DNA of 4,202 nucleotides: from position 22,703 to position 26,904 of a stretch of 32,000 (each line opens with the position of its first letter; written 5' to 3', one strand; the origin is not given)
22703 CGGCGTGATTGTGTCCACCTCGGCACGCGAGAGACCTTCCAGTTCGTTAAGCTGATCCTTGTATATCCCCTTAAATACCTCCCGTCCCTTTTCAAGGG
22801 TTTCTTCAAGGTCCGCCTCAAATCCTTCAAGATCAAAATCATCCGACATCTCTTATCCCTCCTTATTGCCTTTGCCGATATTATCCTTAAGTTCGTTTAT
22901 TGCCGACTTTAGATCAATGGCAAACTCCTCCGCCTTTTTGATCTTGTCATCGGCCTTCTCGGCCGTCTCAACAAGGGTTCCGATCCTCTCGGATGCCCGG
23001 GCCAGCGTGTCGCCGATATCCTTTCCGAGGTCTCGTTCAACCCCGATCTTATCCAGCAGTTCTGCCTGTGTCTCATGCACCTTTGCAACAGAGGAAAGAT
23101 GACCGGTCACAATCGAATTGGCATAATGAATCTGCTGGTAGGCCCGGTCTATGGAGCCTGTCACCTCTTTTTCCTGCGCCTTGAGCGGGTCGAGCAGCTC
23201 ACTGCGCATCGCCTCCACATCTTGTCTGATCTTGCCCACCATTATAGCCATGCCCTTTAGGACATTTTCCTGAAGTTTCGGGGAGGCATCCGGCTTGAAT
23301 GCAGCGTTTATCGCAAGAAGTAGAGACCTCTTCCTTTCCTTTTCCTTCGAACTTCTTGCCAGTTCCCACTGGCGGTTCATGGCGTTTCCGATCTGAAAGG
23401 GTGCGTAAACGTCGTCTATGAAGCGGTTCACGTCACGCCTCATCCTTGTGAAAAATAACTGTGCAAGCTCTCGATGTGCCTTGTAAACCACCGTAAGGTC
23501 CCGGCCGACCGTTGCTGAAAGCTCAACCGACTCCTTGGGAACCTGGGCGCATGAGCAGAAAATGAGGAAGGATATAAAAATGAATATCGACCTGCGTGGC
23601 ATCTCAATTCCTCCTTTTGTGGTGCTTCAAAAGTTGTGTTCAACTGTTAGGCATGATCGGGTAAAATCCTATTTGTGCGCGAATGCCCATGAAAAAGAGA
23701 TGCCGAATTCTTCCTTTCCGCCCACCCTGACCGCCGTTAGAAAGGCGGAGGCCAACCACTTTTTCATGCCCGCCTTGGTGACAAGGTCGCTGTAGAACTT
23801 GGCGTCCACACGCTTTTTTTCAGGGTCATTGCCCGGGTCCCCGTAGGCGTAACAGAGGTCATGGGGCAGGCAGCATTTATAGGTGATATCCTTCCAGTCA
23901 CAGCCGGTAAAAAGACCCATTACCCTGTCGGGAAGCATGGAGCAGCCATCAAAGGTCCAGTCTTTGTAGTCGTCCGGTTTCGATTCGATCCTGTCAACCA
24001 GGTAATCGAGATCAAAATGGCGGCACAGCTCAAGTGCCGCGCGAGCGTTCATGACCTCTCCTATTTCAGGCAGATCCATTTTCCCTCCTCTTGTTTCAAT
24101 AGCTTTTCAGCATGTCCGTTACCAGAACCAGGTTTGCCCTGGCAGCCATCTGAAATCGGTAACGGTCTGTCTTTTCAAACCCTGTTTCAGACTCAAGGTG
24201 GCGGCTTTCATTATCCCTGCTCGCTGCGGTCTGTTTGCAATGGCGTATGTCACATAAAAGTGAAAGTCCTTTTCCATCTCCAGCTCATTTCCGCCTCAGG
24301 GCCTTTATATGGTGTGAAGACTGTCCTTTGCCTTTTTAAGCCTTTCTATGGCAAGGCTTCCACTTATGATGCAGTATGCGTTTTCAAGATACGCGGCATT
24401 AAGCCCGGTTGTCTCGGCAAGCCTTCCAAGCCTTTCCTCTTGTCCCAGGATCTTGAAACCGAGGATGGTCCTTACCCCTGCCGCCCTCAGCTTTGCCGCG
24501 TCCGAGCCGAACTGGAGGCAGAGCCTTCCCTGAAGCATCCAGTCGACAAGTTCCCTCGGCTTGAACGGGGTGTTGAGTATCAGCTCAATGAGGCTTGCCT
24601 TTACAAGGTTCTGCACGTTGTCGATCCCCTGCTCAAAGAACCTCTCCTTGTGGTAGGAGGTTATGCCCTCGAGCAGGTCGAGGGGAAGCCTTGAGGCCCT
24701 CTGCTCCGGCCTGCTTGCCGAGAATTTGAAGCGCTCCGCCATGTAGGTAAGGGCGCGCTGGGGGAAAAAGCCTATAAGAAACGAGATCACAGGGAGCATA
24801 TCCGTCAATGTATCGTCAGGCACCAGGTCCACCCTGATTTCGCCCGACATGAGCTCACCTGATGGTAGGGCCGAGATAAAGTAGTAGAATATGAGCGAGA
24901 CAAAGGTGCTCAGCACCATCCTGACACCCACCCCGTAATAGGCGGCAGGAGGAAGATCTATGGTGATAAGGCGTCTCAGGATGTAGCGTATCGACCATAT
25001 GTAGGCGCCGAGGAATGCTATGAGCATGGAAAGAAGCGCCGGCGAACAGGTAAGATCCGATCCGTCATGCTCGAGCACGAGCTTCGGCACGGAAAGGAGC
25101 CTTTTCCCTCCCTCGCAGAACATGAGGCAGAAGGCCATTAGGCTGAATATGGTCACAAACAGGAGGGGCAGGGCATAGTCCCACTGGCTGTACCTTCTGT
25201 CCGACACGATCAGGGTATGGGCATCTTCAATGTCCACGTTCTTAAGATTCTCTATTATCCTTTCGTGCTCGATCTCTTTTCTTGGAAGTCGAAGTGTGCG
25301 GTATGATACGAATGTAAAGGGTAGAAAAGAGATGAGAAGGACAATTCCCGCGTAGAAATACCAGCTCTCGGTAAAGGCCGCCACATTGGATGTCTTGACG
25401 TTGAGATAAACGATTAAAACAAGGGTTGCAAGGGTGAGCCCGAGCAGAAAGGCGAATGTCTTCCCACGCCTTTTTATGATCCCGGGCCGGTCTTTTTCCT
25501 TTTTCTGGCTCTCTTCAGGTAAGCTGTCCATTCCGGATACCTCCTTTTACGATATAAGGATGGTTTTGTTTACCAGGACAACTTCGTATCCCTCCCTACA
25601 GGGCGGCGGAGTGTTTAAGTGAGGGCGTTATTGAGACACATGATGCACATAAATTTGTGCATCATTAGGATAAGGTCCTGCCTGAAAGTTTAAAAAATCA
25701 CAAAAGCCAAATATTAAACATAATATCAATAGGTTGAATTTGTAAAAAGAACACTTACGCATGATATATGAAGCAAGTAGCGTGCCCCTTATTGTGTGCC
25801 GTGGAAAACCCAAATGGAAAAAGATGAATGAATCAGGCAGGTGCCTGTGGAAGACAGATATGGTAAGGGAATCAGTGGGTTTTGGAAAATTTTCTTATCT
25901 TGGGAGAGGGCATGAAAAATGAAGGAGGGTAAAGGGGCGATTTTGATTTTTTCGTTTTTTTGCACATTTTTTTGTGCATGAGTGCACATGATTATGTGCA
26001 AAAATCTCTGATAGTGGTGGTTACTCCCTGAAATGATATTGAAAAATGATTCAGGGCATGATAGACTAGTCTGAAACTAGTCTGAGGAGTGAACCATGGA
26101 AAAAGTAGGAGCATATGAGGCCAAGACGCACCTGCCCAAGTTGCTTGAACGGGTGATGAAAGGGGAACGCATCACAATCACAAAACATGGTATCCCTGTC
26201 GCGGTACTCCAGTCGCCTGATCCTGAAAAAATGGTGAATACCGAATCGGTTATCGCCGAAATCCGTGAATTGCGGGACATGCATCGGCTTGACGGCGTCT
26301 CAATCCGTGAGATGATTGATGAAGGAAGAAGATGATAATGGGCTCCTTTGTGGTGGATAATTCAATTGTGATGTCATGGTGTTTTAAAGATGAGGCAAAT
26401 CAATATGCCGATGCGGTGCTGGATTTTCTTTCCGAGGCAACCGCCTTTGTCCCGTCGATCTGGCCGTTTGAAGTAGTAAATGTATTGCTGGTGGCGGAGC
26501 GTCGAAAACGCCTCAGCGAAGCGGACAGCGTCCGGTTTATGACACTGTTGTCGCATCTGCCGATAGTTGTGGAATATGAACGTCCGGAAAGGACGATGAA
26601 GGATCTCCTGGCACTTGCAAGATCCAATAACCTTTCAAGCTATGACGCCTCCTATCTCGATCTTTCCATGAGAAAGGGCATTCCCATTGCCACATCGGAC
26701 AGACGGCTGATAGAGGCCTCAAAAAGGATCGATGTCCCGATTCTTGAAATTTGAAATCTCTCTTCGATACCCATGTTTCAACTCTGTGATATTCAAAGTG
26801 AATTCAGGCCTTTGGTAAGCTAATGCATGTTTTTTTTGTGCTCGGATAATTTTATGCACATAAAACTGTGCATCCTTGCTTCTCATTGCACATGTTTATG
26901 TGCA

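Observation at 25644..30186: Eight perfect copies (plus one degenerate) of an 18-bp dyad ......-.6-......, arranged in phased arrays in every intergenic region of a 4.6-kb stretch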

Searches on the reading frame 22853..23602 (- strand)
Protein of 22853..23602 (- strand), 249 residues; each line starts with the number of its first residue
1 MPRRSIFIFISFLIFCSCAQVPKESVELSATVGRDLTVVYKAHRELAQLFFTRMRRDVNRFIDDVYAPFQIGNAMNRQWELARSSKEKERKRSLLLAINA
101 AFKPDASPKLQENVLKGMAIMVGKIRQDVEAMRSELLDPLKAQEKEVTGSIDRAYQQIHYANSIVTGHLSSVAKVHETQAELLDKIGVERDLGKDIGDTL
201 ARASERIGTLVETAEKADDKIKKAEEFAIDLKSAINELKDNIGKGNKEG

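Call 14: search_protein_families(library=pfam, proteins=[window:22853-23602:-], max_evalue=0.001)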
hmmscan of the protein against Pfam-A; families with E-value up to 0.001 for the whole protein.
window:22853-23602:- (249 aa): 1 family
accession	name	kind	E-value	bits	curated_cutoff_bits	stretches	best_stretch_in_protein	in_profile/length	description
PF13166.12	AAA_13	-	0.00053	19.2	36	1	116-244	331-455/713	AAA domain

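Call 77: search_protein_families(library=pfam, proteins=[window:22853-23602:-], max_evalue=0.001)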
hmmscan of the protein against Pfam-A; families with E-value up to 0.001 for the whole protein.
window:22853-23602:- (249 aa): 1 family
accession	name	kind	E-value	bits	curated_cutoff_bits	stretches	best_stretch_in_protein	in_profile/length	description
PF13166.12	AAA_13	-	0.00053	19.2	36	1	116-244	331-455/713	AAA domain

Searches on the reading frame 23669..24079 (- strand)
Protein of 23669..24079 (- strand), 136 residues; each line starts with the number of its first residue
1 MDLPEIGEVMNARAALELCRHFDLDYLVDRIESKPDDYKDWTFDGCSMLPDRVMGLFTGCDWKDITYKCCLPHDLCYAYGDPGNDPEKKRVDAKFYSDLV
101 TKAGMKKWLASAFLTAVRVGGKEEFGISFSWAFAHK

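Call 8: search_protein_families(library=pfam, proteins=[window:23669-24079:-], max_evalue=0.01)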
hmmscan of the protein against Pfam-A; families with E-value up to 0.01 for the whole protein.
window:23669-24079:- (136 aa): 1 family
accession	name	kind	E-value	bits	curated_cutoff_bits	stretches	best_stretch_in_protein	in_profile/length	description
PF09056.16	Phospholip_A2_3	-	5.5e-05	24.2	29.4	1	31-108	17-89/110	Prokaryotic phospholipase A2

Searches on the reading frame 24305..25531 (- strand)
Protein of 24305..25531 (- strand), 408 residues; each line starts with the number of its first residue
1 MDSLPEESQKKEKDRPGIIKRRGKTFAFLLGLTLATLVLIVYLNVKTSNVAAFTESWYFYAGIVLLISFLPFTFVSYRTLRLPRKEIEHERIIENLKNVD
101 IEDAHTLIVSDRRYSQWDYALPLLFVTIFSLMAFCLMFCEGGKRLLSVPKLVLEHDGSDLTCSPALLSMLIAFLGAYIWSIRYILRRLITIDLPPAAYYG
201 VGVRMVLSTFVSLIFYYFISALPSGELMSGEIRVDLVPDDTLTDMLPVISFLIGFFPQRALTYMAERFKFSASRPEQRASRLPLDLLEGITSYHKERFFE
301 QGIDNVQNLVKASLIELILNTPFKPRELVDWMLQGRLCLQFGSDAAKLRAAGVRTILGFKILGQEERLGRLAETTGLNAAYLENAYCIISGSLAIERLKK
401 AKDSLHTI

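Call 8: search_protein_families(library=pfam, proteins=[window:24305-25531:-], max_evalue=0.01)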
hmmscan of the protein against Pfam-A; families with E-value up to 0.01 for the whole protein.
window:24305-25531:- (408 aa): 0 families

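Call 28: search_protein_families(library=ncbifam, proteins=[window:24305-25531:-], max_evalue=0.001)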
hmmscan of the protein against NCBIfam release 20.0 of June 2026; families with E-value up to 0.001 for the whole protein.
window:24305-25531:- (408 aa): 0 families

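Call 46: find_homologous_proteins(query=window:24305-25531:-, max_evalue=0.00001)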
Query window:24305-25531:- (408 aa): 36 proteins with E <= 0.00001 among 8000 candidates.
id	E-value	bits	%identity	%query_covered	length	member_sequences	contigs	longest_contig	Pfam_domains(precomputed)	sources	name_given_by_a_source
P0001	3.8e-130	453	57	88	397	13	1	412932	-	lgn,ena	-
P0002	4.8e-127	443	54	94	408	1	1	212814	-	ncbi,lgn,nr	ncbi:MAG: hypothetical protein SWH61_04565 [Thermodesulfobacteriota bacterium]|nr:hypothetical prote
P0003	2.4e-120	420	55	87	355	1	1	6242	-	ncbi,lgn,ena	-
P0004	3.9e-119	416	56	87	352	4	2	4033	-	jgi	jgi:hypothetical protein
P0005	4.1e-119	416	56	87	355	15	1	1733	-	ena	-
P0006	2.0e-115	404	53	87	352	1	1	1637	-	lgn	-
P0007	1.1e-114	402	52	87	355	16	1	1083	-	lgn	-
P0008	8.5e-113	396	54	87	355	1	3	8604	-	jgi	jgi:hypothetical protein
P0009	1.3e-111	392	53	87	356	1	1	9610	-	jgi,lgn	-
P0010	2.7e-111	391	52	87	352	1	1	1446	-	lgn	-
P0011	1.5e-110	388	50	87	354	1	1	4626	-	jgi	jgi:hypothetical protein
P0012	5.9e-110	386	55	85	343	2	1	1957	-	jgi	-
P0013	1.0e-108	382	52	87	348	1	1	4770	-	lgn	-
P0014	2.8e-108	381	52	87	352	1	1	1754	-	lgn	-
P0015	5.8e-108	380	52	86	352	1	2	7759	-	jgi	jgi:hypothetical protein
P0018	6.5e-75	271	38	97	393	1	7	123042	-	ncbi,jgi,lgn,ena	jgi:hypothetical protein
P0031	1.3e-59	221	33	86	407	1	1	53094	-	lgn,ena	-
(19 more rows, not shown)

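Call 47: find_encoding_contigs(protein=P0001, flank=4000, max_places=2)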
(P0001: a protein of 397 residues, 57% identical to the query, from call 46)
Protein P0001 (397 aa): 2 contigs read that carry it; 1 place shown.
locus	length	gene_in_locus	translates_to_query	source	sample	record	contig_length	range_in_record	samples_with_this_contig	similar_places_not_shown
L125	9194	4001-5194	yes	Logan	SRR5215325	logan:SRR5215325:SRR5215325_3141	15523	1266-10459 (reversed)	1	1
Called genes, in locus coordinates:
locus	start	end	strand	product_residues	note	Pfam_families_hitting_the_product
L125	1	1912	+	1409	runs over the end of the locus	PF23381:Beta-prop_IFT122_1st, PF24814:WD40_Prp19, PF25174:Beta-prop_THOC3, PF24814:WD40_Prp19, PF24817:WD40_WDHD1_1st, PF25173:Beta-prop_WDR3_1st, PF25174:Beta-prop_THOC3, PF24807:WD40_CDC20-Fz, +30 more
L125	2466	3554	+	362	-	PF20551:DUF6765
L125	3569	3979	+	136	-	PF09056:Phospholip_A2_3 (weak)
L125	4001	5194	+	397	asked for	-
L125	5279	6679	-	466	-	PF00245:Alk_phosphatase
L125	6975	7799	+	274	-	PF05552:MS_channel_1st_1, PF00924:MS_channel_2nd, PF21082:MS_channel_3rd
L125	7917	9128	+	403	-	-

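Call 48: find_encoding_contigs(protein=P0002, flank=4000, max_places=2)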
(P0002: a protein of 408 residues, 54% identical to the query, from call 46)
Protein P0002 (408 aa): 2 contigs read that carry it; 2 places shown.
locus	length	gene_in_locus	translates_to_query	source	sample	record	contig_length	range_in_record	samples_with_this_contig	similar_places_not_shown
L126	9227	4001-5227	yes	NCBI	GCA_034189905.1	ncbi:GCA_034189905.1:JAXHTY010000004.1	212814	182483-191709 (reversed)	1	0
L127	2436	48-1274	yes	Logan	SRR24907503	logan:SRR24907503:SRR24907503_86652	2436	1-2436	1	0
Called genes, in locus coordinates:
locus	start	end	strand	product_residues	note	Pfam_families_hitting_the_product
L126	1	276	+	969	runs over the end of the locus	PF00675:Peptidase_M16, PF05193:Peptidase_M16_C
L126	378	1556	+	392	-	PF01053:Cys_Met_Meta_PP, PF00155:Aminotran_1_2, PF00266:Aminotran_5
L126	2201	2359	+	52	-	-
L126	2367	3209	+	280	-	PF14358:DUF4405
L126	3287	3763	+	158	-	-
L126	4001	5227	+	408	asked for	-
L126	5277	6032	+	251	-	PF00378:ECH_1, PF16113:ECH_2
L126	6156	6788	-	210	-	PF01648:ACPS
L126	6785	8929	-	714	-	PF02629:CoA_binding, PF13380:CoA_binding_2, PF13607:Succ_CoA_lig, PF00549:Ligase_CoA (faint), PF19045:Ligase_CoA_2, PF13549:ATP-grasp_5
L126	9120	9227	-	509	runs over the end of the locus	PF00590:TP_methylase, PF02602:HEM4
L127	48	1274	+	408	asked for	-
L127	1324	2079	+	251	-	PF00378:ECH_1, PF16113:ECH_2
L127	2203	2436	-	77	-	?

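Call 49: find_encoding_contigs(protein=P0018, flank=4000, max_places=2)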
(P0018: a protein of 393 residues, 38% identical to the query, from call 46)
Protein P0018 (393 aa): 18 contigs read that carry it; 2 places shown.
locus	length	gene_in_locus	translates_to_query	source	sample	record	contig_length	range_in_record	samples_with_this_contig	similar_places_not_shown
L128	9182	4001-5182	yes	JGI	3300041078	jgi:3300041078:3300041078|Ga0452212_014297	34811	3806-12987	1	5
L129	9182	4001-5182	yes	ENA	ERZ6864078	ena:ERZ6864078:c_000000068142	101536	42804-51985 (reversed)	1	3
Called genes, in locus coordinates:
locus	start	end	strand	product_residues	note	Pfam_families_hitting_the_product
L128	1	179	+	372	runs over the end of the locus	PF25919:BSH_CusB (faint), PF00364:Biotin_lipoyl (faint), PF25917:BSH_RND, PF25973:BSH_CzcB, PF25954:Beta-barrel_RND_2, PF25967:RND-MFP_C (weak), PF25975:CzcB_C (weak), PF25989:YknX_C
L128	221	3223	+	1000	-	PF00873:ACR_tran, PF03176:MMPL (weak), PF02355:SecD_SecF_C (weak)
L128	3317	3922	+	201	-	PF04203:Sortase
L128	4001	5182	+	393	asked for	-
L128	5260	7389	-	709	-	PF03030:H_PPase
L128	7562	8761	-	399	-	PF00365:PFK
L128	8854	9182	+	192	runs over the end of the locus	PF00406:ADK, PF13207:AAA_17, PF13238:AAA_18, PF13671:AAA_33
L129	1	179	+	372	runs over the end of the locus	PF25919:BSH_CusB (faint), PF00364:Biotin_lipoyl (faint), PF25917:BSH_RND, PF25973:BSH_CzcB, PF25954:Beta-barrel_RND_2, PF25967:RND-MFP_C (weak), PF25975:CzcB_C (weak), PF25989:YknX_C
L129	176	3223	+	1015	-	PF00873:ACR_tran, PF02355:SecD_SecF_C (weak), PF03176:MMPL (weak)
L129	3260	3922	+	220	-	PF04203:Sortase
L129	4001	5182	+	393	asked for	-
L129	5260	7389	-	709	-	PF03030:H_PPase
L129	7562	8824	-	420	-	PF00365:PFK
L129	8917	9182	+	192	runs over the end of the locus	PF00406:ADK, PF13207:AAA_17, PF13238:AAA_18, PF13671:AAA_33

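Call 50: find_encoding_contigs(protein=P0031, flank=4000, max_places=2)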
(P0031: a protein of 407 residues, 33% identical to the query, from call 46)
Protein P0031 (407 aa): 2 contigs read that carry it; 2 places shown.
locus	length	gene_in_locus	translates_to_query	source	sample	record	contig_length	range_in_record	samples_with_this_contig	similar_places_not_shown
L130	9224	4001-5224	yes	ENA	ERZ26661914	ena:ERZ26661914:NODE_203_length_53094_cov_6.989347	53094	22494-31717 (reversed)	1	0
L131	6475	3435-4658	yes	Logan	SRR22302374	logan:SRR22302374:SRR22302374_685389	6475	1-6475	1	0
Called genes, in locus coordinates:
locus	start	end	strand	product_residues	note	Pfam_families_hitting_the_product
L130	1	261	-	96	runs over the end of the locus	-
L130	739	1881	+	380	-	-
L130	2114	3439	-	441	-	-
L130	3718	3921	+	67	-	-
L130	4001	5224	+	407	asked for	-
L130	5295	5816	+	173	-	-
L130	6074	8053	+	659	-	PF00082:Peptidase_S8, PF01483:P_proprotein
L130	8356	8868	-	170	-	-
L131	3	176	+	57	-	?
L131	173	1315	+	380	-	-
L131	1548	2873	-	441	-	-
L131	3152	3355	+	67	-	-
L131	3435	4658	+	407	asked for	-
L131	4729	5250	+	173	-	-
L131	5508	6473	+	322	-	?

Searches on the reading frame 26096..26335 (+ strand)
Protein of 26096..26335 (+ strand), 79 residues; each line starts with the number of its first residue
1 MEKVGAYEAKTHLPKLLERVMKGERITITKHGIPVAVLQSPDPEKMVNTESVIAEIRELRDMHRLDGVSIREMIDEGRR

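Call 8: search_protein_families(library=pfam, proteins=[window:26096-26335:+], max_evalue=0.01)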
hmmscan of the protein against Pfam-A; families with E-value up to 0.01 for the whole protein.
window:26096-26335:+ (79 aa): 1 family
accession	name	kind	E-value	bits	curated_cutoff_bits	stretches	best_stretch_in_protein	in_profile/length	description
PF02604.26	PhdYeFM_antitox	-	6.3e-11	42.3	29.8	1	1-42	1-43/74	Antitoxin Phd_YefM, type II toxin-antitoxin system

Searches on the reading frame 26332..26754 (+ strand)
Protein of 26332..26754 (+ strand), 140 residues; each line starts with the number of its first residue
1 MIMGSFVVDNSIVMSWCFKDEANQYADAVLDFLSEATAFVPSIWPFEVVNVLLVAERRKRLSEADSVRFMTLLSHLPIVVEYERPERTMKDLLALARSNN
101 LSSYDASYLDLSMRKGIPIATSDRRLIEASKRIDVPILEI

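Call 8: search_protein_families(library=pfam, proteins=[window:26332-26754:+], max_evalue=0.01)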
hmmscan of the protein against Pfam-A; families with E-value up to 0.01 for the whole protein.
window:26332-26754:+ (140 aa): 1 family
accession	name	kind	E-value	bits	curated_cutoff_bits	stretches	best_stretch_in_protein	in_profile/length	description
PF01850.27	PIN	-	5.6e-10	40.3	23.6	1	7-130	2-118/120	PIN domain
